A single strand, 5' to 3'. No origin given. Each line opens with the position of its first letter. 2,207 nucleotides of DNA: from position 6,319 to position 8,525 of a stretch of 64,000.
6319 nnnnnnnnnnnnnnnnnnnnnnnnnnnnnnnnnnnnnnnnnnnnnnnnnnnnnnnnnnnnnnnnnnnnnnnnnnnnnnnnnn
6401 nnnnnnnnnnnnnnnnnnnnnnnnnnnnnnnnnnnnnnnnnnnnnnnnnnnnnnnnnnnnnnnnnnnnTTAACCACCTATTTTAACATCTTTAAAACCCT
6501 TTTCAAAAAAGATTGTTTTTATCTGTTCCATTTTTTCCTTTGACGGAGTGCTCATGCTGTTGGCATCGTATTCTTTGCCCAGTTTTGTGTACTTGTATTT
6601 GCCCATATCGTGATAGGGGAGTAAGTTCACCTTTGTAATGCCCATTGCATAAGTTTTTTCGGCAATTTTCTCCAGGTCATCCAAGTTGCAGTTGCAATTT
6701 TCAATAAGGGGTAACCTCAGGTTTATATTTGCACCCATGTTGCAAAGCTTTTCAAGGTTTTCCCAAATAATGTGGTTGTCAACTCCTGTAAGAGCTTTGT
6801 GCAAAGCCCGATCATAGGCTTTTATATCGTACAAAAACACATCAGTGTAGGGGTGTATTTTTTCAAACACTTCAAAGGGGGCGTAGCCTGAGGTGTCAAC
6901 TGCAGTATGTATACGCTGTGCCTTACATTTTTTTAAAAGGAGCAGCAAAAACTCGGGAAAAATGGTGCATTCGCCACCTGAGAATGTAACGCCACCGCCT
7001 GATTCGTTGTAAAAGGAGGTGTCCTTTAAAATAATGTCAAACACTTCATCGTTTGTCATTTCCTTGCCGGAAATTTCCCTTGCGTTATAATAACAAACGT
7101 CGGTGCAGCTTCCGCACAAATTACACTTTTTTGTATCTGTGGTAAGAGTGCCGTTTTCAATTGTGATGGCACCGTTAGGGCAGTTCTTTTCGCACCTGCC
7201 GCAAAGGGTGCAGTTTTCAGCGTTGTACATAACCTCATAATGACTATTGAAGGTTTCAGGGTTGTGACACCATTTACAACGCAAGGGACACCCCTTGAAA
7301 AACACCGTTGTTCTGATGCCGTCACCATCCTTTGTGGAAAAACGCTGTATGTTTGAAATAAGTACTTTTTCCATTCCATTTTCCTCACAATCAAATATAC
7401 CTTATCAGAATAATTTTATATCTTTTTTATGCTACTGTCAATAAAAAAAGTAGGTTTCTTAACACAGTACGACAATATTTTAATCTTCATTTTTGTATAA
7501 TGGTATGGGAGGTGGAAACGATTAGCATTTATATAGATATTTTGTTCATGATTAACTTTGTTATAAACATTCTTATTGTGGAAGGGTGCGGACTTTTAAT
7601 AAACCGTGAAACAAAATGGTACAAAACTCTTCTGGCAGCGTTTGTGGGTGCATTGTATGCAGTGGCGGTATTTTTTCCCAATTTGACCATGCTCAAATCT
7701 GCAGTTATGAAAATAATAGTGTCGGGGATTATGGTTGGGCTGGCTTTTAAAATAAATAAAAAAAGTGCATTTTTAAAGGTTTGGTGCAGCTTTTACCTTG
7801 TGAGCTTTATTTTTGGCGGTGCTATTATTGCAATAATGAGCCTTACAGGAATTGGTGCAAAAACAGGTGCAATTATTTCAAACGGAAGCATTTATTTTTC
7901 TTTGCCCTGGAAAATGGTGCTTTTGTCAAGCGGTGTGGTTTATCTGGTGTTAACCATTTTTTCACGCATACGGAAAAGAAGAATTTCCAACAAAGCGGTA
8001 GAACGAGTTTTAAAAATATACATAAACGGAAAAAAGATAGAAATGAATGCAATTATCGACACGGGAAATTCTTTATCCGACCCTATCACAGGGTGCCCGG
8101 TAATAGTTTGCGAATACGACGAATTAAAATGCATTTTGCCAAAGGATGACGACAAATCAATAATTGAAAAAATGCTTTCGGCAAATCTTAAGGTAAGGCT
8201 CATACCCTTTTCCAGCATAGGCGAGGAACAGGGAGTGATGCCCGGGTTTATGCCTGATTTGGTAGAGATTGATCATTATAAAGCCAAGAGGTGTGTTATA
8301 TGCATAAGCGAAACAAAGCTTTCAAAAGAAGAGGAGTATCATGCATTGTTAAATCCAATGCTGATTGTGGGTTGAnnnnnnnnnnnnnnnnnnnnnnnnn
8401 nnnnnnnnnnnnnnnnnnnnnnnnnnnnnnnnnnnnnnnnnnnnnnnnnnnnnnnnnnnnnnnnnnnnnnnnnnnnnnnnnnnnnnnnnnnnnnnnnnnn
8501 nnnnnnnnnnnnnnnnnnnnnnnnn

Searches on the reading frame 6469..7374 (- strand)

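Call 56: search_protein_families(library=pfam, proteins=[window:6469-7374:-])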
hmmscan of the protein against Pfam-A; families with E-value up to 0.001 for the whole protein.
window:6469-7374:- (301 aa): 11 families
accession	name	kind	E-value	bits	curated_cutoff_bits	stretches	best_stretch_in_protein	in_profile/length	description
PF00037.32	Fer4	-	9.7e-13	47.8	21.1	2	50-71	3-24/24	4Fe-4S binding domain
PF04055.27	Radical_SAM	-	2.3e-12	47.8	29.5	1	94-223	14-150/166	Radical SAM superfamily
PF13353.11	Fer4_12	-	2.1e-11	44.7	22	1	16-171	2-99/137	4Fe-4S single cluster domain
PF12837.12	Fer4_6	-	3.4e-10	39.8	25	1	50-70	4-24/24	4Fe-4S binding domain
PF12838.12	Fer4_7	-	7.4e-09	36.4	27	1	54-98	1-52/52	4Fe-4S dicluster domain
PF13187.11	Fer4_9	-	5.7e-07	29.9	27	1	54-97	1-50/52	4Fe-4S dicluster domain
PF12797.12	Fer4_2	-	9e-07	28.9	24.5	1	48-66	3-21/22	4Fe-4S binding domain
PF13237.11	Fer4_10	-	2e-06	28.1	25.5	1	48-94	2-52/53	4Fe-4S dicluster domain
PF13183.11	Fer4_8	-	3.6e-05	24.6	27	0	82-95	52-65/68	4Fe-4S dicluster domain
PF13484.11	Fer4_16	-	0.00039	21.6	30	0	54-84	1-29/66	4Fe-4S double cluster binding domain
PF13534.11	Fer4_17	-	0.00098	20.1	22.2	0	49-68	40-59/61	4Fe-4S dicluster domain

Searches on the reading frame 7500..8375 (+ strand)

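Call 56: search_protein_families(library=pfam, proteins=[window:7500-8375:+])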
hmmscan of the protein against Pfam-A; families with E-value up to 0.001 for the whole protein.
window:7500-8375:+ (291 aa): 1 family
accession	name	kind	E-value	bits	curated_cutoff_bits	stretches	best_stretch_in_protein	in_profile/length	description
PF03419.18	Peptidase_U4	-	1.5e-72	244.8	28.4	1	10-287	2-283/284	Sporulation factor SpoIIGA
